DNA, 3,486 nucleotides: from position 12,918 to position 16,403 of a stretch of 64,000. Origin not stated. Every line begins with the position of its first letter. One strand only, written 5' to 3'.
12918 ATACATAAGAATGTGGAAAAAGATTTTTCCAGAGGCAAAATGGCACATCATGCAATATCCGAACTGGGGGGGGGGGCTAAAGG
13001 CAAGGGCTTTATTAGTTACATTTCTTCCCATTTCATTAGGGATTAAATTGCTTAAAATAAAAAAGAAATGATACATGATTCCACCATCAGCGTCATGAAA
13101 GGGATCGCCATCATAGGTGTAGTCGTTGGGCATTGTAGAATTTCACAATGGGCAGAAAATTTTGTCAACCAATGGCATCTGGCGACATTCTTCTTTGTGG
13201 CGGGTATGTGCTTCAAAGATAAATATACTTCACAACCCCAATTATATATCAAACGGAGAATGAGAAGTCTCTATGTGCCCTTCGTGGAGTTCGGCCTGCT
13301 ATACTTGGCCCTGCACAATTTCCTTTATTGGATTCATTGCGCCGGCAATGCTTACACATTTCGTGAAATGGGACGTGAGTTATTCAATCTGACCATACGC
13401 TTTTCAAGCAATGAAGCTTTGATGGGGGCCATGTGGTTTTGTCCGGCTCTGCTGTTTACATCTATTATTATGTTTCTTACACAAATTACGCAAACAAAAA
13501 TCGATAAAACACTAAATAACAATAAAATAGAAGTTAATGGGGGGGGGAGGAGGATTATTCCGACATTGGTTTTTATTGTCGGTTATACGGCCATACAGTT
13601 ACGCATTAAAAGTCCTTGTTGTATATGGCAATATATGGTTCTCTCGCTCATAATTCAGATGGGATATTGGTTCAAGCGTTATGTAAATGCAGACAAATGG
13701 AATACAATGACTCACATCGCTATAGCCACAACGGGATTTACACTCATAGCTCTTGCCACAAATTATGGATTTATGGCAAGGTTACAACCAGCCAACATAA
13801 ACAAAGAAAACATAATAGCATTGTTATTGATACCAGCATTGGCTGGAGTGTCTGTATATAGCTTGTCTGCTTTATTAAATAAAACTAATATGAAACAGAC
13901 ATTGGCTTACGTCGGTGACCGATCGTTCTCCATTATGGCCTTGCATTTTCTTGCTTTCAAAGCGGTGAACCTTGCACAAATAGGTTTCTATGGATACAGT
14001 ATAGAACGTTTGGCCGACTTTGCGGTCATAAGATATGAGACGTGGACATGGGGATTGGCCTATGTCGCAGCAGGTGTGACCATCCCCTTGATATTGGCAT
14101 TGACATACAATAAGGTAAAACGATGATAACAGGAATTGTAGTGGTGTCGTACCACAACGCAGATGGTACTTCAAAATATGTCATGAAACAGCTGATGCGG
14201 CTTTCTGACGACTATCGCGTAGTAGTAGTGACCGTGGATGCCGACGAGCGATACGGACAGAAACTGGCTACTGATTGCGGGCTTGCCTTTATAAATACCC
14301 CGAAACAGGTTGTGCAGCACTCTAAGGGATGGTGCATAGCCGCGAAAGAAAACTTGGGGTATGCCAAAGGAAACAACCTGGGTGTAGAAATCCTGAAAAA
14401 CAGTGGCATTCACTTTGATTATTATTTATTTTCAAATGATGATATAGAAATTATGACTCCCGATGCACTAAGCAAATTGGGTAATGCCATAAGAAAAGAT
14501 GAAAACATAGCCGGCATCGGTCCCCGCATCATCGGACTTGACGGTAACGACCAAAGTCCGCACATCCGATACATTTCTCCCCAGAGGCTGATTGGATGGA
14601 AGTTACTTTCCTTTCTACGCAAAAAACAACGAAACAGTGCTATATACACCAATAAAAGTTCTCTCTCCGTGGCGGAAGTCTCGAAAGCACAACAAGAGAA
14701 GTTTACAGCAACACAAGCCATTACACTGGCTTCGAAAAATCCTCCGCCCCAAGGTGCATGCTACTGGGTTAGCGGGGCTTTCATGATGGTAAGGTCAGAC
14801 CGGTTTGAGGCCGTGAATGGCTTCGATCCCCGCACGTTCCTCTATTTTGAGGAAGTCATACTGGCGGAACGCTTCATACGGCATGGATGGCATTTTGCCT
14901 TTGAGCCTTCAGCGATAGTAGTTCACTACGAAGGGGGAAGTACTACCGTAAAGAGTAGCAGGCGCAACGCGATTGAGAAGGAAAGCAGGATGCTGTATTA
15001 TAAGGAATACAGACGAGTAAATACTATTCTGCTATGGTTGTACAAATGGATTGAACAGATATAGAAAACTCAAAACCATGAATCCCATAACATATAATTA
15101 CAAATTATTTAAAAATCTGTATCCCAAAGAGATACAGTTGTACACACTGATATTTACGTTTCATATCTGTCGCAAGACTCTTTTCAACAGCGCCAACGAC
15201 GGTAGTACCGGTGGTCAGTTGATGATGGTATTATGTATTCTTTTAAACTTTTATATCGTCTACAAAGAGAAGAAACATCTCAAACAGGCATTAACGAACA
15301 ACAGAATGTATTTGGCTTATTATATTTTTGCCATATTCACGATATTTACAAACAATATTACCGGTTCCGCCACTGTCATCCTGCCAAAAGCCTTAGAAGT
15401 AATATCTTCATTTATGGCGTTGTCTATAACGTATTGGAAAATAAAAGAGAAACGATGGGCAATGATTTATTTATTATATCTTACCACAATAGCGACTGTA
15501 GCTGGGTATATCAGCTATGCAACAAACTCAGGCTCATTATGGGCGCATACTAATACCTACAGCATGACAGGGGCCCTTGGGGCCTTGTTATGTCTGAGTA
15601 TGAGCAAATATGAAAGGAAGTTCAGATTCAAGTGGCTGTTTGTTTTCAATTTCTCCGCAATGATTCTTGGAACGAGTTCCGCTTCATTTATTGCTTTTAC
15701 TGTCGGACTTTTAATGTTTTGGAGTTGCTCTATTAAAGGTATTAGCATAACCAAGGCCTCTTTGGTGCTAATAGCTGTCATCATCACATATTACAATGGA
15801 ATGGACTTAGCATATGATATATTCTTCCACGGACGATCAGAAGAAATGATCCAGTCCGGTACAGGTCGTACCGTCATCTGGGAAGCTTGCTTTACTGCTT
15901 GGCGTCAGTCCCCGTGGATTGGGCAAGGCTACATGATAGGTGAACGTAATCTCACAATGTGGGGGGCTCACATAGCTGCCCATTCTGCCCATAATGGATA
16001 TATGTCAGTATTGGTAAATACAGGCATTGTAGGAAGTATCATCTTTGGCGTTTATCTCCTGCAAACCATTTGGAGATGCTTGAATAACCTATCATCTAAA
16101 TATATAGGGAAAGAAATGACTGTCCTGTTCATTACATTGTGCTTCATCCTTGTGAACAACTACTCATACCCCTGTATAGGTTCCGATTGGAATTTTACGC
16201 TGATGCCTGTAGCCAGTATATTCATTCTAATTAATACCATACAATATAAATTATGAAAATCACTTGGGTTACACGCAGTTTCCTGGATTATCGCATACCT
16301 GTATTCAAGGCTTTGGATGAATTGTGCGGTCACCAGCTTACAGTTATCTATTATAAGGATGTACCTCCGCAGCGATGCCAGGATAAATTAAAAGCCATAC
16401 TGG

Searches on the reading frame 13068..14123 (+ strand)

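Call 50: search_protein_families(library=pfam, proteins=[window:13068-14123:+], max_evalue=0.01)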
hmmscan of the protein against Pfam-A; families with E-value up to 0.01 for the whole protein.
window:13068-14123:+ (352 aa): 1 family
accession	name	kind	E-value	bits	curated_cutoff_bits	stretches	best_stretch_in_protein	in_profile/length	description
PF01757.29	Acyl_transf_3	-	2.2e-20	73.4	31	1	7-344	4-325/326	Acyltransferase domain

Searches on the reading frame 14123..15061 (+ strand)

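Call 50: search_protein_families(library=pfam, proteins=[window:14123-15061:+], max_evalue=0.01)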
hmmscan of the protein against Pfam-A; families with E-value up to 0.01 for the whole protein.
window:14123-15061:+ (313 aa): 2 families
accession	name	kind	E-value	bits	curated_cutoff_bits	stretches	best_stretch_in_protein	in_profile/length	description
PF13641.12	Glyco_tranf_2_3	-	2.9e-07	31.2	27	1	5-275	5-217/230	Glycosyltransferase like family 2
PF11397.14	GlcNAc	-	0.0011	19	21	1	152-269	155-271/352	Glycosyltransferase (GlcNAc)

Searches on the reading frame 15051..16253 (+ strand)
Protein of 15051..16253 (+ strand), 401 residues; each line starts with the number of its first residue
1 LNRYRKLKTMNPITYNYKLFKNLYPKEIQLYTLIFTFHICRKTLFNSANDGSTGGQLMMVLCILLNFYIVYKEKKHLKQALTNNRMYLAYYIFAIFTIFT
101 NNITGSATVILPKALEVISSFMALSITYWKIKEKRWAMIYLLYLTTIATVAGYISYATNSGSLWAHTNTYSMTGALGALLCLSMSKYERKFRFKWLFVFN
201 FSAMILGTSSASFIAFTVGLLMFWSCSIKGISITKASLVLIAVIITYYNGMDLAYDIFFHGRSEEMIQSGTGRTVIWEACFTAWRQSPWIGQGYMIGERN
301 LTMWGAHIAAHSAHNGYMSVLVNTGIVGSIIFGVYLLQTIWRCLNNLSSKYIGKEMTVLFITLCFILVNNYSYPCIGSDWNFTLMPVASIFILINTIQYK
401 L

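Call 50: search_protein_families(library=pfam, proteins=[window:15051-16253:+], max_evalue=0.01)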
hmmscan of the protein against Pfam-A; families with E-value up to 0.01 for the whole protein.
window:15051-16253:+ (401 aa): 1 family
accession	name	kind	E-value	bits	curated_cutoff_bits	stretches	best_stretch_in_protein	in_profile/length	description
PF04932.20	Wzy_C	-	1e-11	45.3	31.7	1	196-332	2-148/149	O-Antigen ligase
